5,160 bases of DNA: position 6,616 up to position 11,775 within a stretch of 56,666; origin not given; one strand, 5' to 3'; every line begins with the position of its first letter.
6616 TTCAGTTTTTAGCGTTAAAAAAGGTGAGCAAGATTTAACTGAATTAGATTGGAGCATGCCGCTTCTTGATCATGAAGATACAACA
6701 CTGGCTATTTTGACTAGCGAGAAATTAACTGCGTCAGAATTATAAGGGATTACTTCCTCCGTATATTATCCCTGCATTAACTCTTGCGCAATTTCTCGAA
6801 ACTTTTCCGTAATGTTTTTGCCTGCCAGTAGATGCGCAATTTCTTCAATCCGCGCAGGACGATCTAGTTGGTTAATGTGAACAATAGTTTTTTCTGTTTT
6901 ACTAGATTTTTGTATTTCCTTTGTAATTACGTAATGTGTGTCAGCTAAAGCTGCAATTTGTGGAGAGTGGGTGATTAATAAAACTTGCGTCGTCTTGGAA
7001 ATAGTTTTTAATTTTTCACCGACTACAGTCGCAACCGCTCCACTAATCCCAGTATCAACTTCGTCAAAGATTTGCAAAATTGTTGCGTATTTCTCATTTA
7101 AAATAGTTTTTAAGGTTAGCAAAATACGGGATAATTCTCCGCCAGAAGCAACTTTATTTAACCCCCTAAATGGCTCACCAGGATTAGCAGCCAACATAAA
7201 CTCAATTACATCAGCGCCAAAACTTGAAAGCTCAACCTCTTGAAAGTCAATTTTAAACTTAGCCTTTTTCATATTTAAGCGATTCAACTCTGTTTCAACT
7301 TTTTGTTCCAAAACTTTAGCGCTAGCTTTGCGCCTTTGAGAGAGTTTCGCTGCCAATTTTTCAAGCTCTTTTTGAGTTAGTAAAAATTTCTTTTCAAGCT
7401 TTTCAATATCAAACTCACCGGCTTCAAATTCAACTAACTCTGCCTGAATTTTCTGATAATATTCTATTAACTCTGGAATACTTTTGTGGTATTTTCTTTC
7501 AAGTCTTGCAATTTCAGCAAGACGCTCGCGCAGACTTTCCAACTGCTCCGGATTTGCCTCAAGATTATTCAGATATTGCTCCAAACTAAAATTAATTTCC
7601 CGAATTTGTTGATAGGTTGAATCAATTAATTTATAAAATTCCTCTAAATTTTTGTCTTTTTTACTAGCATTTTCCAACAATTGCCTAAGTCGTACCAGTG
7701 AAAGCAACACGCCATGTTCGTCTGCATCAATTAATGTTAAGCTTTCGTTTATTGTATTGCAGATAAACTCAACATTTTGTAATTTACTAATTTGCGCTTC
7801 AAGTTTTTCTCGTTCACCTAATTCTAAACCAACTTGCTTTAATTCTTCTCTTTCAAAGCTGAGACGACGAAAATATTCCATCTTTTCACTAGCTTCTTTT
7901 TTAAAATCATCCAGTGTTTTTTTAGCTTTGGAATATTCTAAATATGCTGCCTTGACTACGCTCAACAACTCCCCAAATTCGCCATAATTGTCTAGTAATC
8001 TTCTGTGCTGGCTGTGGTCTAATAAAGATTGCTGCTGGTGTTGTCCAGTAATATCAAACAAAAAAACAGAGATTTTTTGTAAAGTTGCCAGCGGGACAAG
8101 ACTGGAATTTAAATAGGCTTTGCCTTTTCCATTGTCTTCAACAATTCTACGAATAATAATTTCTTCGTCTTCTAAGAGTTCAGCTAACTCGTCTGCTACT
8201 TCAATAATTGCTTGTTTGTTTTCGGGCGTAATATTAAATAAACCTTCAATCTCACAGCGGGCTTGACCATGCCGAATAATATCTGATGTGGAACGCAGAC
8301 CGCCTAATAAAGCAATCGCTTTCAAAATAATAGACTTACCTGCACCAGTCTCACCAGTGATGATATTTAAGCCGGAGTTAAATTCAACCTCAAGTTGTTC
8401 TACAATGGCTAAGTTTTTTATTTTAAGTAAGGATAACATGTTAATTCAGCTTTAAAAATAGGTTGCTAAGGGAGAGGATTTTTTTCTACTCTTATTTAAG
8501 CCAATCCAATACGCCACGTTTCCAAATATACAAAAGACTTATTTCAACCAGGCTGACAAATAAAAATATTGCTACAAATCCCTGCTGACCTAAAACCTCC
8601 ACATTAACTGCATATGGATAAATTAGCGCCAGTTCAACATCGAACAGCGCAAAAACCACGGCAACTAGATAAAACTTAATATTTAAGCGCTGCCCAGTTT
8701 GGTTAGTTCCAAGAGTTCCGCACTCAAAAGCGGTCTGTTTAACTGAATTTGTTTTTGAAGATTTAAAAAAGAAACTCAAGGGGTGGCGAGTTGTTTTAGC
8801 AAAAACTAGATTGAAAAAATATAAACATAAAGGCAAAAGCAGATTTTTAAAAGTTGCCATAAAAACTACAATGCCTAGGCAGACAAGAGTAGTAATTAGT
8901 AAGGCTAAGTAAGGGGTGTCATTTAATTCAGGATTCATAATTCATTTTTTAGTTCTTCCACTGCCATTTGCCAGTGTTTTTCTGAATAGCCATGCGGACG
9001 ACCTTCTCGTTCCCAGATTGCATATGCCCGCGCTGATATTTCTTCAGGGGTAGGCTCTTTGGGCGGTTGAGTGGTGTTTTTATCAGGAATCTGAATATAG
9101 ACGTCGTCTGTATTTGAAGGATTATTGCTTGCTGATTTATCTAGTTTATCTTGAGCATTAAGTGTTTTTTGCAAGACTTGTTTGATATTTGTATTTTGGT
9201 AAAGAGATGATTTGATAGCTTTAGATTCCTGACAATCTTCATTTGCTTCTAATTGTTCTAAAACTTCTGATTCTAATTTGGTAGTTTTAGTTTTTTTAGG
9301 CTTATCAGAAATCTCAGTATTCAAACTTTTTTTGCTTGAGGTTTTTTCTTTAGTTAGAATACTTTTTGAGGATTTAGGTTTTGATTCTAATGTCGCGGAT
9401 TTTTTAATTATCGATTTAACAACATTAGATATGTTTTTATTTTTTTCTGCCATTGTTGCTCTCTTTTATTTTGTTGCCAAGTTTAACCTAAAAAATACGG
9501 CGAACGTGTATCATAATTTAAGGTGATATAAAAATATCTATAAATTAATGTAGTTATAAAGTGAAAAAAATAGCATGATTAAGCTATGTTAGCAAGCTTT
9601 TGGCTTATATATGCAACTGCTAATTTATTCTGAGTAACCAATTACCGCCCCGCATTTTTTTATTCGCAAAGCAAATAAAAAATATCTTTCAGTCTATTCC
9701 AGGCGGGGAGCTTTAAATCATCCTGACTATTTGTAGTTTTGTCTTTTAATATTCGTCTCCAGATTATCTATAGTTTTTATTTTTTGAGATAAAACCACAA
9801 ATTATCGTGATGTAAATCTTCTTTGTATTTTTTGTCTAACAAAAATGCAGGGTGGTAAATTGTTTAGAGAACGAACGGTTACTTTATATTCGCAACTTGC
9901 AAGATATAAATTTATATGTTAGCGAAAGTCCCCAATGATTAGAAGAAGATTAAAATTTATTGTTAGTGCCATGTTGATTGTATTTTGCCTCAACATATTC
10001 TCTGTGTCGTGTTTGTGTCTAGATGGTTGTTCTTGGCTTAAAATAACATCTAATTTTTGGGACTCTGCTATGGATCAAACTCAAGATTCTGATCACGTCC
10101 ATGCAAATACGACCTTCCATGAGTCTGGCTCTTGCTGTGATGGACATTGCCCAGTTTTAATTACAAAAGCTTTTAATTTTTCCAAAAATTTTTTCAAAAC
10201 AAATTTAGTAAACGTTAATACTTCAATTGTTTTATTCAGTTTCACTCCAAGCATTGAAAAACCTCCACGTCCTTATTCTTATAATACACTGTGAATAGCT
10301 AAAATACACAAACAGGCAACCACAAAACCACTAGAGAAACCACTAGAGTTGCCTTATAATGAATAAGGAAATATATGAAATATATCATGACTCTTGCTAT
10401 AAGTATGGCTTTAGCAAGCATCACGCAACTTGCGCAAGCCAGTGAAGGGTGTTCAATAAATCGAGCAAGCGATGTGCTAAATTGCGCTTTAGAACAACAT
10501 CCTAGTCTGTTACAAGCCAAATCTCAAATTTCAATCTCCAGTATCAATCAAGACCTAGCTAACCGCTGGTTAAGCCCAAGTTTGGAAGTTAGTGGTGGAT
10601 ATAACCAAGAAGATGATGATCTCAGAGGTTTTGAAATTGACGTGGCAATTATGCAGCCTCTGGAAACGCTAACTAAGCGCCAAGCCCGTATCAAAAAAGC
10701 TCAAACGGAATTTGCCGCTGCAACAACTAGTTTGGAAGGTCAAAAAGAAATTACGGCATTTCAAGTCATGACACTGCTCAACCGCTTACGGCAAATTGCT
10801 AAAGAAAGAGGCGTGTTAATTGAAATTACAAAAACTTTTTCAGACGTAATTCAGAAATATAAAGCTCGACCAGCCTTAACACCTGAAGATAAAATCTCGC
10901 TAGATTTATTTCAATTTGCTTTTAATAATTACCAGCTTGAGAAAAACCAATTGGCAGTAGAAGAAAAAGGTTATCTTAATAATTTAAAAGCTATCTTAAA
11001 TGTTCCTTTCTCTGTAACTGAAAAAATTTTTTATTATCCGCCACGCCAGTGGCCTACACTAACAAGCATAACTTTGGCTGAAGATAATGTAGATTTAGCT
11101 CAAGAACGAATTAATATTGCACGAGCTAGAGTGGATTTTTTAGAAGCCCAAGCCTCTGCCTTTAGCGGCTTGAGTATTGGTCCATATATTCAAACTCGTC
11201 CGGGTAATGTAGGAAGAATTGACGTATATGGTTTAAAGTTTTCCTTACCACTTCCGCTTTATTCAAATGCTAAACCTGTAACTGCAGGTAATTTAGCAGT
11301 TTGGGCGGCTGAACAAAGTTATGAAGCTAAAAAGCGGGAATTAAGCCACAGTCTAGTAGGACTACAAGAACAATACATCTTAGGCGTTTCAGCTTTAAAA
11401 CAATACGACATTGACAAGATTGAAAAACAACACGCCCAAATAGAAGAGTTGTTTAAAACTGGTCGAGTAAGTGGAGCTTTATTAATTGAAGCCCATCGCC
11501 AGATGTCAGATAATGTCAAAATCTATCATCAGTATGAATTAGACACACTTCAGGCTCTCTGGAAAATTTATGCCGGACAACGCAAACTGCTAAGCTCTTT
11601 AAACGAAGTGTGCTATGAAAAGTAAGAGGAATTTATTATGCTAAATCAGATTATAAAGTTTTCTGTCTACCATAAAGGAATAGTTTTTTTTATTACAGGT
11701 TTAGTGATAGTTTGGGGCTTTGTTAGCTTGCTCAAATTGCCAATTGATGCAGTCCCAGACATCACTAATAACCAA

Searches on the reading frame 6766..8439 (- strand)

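Call 14: search_protein_families(library=pfam, proteins=[window:6766-8439:-], max_evalue=0.00001)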
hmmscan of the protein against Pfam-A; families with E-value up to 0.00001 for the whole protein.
window:6766-8439:- (557 aa): 3 families
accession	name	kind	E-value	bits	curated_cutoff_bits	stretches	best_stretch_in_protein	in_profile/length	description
PF02463.25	SMC_N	-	4e-16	59.5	40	1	6-511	6-217/220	RecF/RecN/SMC N terminal domain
PF13476.12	AAA_23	-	1.9e-10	42.1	27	1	5-310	2-196/201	AAA domain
PF13175.12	AAA_15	-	1e-09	39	32.1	1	1-496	1-374/374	AAA ATPase domain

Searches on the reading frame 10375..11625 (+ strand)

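Call 14: search_protein_families(library=pfam, proteins=[window:10375-11625:+], max_evalue=0.00001)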
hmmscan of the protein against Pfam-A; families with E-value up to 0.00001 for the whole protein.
window:10375-11625:+ (416 aa): 1 family
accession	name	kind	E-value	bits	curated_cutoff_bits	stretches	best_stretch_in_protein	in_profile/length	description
PF02321.23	OEP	-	8.1e-19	68.6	22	1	34-143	4-121/187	Outer membrane efflux protein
